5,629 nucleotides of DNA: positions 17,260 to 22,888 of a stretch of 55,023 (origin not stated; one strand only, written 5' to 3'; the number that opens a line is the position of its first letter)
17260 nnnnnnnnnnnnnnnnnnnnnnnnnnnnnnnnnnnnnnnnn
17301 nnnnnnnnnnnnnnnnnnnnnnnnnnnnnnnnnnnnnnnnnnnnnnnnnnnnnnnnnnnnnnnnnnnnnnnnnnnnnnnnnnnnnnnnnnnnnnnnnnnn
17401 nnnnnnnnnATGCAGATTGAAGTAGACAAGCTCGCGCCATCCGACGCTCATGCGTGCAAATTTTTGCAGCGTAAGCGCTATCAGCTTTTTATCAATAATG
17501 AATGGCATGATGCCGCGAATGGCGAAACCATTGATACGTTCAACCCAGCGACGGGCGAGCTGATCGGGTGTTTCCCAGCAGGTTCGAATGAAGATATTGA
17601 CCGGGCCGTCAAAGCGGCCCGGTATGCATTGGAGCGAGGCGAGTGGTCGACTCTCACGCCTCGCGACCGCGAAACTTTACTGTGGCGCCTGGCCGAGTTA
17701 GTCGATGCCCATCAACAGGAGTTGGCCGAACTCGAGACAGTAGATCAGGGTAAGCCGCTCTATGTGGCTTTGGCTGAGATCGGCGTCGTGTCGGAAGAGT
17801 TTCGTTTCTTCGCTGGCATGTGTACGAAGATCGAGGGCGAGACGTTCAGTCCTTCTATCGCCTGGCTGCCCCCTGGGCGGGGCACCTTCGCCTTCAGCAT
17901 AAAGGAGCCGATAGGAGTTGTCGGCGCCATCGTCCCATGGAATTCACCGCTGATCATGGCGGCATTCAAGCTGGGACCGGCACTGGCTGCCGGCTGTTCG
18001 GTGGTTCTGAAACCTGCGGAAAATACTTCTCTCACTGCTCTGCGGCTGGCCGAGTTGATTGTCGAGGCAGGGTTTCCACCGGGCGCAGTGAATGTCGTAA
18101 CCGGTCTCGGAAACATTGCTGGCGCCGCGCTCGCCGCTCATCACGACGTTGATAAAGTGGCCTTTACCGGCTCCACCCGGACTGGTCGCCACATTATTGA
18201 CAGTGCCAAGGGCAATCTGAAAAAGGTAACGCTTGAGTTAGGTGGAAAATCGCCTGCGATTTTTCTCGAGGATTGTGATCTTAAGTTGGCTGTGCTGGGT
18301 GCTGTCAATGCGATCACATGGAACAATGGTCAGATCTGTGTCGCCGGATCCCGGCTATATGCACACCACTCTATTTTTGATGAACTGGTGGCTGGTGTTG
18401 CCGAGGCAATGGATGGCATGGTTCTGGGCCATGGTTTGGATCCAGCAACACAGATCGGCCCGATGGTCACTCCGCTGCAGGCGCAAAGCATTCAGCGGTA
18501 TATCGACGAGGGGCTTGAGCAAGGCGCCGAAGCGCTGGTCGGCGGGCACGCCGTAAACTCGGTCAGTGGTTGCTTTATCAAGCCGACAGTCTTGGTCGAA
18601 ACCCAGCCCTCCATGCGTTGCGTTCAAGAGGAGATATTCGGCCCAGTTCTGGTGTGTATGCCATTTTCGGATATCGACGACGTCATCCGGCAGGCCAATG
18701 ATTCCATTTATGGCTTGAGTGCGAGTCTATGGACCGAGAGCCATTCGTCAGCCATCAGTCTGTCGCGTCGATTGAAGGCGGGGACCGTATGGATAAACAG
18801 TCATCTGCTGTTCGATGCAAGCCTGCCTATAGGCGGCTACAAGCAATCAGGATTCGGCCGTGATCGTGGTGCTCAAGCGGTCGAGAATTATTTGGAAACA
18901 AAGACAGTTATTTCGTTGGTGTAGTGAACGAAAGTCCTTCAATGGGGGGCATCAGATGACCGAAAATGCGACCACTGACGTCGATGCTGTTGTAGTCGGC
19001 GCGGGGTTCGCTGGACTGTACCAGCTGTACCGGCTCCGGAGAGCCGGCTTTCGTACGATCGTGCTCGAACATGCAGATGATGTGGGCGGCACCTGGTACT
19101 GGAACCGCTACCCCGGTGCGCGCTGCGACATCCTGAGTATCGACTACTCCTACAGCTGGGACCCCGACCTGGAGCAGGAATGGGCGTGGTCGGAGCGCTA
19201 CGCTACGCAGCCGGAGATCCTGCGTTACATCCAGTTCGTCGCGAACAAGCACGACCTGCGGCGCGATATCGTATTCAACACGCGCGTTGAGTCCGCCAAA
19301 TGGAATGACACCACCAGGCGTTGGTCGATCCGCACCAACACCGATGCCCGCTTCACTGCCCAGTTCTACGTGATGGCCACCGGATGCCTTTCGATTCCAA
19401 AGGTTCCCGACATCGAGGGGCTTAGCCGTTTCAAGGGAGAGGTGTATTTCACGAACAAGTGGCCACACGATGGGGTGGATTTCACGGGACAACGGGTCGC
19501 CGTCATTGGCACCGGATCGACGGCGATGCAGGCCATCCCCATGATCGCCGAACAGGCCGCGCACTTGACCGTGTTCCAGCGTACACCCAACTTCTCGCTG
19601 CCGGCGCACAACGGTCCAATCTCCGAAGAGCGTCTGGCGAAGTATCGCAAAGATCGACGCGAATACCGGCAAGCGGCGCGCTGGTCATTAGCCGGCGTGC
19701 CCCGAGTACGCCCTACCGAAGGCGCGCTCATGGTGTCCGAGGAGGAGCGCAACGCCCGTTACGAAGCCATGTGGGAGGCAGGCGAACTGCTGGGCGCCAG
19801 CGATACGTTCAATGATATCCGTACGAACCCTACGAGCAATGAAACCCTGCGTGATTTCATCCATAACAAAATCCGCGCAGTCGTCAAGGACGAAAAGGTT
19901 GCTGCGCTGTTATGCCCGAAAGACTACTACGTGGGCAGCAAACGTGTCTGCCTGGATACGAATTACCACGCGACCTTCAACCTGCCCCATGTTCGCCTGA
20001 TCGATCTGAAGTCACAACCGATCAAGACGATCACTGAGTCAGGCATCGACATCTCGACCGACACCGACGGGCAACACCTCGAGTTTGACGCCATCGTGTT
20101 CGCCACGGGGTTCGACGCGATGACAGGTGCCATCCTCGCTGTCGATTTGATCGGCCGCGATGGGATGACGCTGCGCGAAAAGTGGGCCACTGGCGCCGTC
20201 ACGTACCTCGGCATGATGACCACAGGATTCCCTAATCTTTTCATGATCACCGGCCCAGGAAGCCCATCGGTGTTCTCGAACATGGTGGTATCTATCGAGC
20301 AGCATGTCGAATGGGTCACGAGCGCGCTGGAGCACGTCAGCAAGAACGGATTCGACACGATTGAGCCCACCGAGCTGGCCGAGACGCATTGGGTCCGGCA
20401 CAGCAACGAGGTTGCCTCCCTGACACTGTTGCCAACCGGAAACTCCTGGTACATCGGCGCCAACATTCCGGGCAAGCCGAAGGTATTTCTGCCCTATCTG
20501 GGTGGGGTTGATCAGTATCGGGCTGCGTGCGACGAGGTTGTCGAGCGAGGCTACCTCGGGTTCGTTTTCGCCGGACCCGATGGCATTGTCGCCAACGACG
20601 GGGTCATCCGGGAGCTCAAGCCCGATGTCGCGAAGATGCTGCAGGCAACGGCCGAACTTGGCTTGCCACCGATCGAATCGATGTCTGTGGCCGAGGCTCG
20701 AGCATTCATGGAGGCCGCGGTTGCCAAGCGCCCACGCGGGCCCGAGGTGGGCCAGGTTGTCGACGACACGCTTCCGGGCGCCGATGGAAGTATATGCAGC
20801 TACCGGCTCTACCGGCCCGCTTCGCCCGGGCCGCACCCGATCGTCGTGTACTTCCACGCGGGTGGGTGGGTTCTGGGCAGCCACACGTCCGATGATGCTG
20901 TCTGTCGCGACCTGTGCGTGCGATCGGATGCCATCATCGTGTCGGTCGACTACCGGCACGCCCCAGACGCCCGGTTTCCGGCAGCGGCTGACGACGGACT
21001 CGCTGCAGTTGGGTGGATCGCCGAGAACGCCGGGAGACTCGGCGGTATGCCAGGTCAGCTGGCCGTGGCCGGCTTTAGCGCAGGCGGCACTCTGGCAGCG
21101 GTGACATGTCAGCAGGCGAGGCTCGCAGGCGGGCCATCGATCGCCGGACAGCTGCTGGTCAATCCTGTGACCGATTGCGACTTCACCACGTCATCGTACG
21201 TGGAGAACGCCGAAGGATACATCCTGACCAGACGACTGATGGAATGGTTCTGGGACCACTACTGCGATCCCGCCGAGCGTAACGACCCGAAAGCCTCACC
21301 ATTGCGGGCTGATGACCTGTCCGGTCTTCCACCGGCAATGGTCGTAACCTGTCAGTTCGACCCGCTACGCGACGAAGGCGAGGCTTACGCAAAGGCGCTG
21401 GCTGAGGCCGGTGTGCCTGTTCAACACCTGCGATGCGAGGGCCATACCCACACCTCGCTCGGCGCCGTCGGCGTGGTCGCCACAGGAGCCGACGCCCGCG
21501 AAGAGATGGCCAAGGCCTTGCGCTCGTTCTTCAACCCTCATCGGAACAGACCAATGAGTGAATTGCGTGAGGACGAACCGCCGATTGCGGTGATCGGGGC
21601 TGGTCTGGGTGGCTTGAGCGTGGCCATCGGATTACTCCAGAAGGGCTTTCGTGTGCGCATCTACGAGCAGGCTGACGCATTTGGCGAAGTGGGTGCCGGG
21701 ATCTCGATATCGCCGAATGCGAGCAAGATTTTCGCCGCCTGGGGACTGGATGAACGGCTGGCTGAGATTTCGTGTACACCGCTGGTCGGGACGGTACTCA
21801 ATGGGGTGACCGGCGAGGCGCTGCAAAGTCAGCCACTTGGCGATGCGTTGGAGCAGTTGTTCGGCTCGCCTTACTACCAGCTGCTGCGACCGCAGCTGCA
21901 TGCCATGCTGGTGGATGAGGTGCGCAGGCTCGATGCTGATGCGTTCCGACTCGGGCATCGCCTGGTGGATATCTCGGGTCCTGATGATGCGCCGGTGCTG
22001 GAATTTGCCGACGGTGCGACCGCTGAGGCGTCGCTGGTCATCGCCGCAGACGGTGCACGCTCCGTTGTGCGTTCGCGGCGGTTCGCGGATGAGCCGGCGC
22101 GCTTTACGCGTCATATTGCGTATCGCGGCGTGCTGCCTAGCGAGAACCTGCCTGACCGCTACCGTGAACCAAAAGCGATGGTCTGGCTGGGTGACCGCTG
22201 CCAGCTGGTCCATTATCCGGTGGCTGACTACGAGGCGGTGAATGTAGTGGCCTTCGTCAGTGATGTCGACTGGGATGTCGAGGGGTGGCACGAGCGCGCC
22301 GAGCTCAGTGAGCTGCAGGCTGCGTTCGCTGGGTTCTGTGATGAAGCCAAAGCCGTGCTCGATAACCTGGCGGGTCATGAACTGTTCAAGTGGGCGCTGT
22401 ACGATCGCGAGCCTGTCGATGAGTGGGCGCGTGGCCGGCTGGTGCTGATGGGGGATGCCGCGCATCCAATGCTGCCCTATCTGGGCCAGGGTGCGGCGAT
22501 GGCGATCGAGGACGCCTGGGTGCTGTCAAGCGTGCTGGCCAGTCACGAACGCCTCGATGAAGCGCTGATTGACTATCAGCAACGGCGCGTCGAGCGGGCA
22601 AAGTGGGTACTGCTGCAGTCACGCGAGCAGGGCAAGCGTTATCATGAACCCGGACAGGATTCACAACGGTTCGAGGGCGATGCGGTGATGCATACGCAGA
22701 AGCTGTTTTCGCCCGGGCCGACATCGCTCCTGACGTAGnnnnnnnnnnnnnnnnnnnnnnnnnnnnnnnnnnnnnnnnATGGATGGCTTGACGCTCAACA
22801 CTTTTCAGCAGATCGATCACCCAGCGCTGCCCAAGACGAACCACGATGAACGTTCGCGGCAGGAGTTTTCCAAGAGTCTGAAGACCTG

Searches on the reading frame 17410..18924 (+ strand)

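Call 5: search_protein_families(library=pfam, proteins=[window:17410-18924:+], max_evalue=0.0001)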
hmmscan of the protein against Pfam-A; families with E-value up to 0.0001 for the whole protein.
window:17410-18924:+ (504 aa): 1 family
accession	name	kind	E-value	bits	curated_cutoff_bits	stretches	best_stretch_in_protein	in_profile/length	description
PF00171.27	Aldedh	-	7.1e-166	552.8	23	1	32-500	1-461/461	Aldehyde dehydrogenase family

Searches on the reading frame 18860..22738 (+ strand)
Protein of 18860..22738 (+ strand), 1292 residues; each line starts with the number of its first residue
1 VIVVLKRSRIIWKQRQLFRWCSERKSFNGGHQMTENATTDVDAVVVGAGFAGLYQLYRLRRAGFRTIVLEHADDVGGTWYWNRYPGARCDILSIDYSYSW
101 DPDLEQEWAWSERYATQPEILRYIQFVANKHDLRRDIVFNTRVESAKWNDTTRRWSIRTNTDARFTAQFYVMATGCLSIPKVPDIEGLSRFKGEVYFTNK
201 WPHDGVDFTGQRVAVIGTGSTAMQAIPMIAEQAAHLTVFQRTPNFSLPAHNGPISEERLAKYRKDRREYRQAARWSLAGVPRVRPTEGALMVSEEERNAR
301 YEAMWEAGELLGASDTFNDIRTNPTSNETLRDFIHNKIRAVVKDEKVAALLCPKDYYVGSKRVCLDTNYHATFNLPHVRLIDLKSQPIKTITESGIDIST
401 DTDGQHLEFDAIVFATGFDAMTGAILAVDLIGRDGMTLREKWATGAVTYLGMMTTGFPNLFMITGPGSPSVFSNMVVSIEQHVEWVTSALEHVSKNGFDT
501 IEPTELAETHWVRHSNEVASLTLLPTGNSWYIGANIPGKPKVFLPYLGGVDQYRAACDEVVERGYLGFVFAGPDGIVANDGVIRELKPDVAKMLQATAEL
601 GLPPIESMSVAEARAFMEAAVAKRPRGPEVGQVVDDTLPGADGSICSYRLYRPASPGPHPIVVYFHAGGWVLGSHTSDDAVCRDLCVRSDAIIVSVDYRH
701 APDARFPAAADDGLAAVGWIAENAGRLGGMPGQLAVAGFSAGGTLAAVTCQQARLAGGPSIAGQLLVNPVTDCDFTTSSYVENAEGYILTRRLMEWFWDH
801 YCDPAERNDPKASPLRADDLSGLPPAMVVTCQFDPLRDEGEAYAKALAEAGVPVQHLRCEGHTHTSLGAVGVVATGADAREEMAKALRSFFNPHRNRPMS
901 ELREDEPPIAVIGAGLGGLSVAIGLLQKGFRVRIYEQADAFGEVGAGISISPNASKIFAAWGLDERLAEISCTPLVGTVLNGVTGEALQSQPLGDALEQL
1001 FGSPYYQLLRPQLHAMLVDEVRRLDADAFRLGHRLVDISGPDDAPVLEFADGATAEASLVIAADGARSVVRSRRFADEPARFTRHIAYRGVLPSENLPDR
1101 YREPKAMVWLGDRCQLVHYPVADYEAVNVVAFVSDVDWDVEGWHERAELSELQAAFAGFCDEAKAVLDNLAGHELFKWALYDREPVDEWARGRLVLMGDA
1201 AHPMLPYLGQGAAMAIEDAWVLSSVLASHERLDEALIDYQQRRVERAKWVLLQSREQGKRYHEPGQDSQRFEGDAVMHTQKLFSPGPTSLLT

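Call 5: search_protein_families(library=pfam, proteins=[window:18860-22738:+], max_evalue=0.0001)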
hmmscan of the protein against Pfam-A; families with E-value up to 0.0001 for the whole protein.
window:18860-22738:+ (1292 aa): 15 families
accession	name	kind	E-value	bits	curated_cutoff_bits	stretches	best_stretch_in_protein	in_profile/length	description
PF07859.19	Abhydrolase_3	-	8.2e-71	238.5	25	1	662-865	1-207/210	alpha/beta hydrolase fold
PF01494.25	FAD_binding_3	-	4.9e-27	95.5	22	1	908-1250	3-345/349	FAD binding domain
PF13738.12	Pyr_redox_3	-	1e-18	68.1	30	1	44-264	1-223/305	Pyridine nucleotide-disulphide oxidoreductase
PF07992.20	Pyr_redox_2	-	1.3e-18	67.9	26.1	1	42-258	2-189/291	Pyridine nucleotide-disulphide oxidoreductase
PF20434.5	BD-FAE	-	1.6e-17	64.2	26.8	1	651-750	4-107/215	BD-FAE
PF13450.12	NAD_binding_8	-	2.1e-17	63.6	21.9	1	45-91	1-47/68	NAD(P)-binding Rossmann-like domain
PF00743.25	FMO-like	-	3.3e-13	49.4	22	1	44-240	5-213/532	Flavin-binding monooxygenase-like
PF01266.30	DAO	-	1.1e-10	42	27.9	0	42-80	1-40/353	FAD dependent oxidoreductase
PF03486.20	HI0933_like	-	1.1e-08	35.3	50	0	42-76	2-36/244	HI0933-like protein Rossmann domain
PF00890.30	FAD_binding_2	-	1.5e-08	34.7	20.4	0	42-81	1-40/414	FAD binding domain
PF00135.34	COesterase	-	1.6e-07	31.2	27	1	658-749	101-200/515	Carboxylesterase family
PF01593.30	Amino_oxidase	-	4e-07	30.1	19.8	0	916-942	1-27/443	Flavin containing amine oxidoreductase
PF01946.23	Thi4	-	1.3e-06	28.3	26.2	0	39-79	16-58/235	Thi4 family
PF00070.33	Pyr_redox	-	1.6e-05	25.8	22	0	909-942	2-35/82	Pyridine nucleotide-disulphide oxidoreductase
PF13434.12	Lys_Orn_oxgnase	-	1.8e-05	24.5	21.3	0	115-245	92-225/339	L-lysine 6-monooxygenase/L-ornithine 5-monooxygenase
